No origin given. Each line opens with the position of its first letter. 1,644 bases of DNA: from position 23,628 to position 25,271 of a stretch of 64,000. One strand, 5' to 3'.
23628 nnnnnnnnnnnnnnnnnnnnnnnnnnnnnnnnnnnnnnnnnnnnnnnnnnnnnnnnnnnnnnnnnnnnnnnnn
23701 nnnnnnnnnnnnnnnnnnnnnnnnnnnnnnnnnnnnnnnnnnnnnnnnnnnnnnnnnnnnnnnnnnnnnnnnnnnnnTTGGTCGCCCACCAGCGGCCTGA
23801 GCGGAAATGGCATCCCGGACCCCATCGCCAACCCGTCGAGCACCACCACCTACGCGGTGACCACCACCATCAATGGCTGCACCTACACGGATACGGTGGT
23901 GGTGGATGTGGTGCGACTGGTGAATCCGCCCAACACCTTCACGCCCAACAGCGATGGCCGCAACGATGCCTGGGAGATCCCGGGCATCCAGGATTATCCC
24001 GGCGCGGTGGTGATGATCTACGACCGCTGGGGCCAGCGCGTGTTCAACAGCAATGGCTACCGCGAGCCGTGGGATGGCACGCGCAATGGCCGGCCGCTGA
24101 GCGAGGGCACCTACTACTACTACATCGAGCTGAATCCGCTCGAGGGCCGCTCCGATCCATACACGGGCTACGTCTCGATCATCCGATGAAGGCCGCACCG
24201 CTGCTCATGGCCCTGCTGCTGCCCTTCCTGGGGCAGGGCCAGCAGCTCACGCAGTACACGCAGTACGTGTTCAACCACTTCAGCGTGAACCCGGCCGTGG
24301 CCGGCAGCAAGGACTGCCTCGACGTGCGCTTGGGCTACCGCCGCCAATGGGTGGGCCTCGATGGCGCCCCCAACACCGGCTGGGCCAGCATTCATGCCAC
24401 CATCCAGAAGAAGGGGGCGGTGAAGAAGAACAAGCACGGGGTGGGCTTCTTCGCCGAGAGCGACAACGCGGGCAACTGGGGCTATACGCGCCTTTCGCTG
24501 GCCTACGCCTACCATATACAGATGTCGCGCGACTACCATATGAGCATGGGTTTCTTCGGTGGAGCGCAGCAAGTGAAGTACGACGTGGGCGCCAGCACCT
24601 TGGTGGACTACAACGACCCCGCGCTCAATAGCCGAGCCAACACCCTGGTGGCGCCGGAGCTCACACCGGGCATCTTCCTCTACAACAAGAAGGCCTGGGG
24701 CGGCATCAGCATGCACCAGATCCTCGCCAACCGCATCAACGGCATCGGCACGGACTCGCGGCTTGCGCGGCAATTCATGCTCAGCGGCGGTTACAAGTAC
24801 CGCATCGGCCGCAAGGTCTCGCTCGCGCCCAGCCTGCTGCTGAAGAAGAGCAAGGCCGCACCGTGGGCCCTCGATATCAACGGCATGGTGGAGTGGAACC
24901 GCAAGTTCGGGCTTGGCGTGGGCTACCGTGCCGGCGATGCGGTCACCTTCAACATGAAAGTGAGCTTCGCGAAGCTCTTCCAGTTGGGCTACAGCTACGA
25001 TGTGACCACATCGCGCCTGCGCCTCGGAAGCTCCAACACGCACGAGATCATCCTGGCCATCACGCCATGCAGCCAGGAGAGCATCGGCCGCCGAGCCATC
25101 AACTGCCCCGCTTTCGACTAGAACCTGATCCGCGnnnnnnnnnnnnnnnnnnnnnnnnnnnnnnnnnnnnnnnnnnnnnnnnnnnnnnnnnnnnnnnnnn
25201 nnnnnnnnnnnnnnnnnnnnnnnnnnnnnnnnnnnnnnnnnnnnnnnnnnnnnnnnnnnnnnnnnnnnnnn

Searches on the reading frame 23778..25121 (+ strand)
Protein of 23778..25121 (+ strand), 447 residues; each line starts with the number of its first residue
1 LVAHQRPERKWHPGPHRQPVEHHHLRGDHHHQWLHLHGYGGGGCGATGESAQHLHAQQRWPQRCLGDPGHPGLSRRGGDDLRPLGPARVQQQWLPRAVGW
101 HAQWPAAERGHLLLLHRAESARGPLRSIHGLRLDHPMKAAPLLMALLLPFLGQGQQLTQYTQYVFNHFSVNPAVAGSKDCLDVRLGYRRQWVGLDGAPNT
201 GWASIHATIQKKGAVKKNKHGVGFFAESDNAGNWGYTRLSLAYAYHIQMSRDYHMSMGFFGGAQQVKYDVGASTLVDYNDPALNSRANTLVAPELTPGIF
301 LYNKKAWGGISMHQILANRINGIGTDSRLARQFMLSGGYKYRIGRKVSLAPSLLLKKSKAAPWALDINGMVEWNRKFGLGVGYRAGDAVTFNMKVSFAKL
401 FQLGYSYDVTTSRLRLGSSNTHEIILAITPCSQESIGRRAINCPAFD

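Call 60: search_protein_families(library=pfam, proteins=[window:23778-25121:+], max_evalue=0.01)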
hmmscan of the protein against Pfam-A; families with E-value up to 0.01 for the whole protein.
window:23778-25121:+ (447 aa): 1 family
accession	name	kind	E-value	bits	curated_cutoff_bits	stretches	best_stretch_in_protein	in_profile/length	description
PF11751.14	PorP_SprF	-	6.6e-64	216.5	22.3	1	153-427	2-272/273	Type IX secretion system membrane protein PorP/SprF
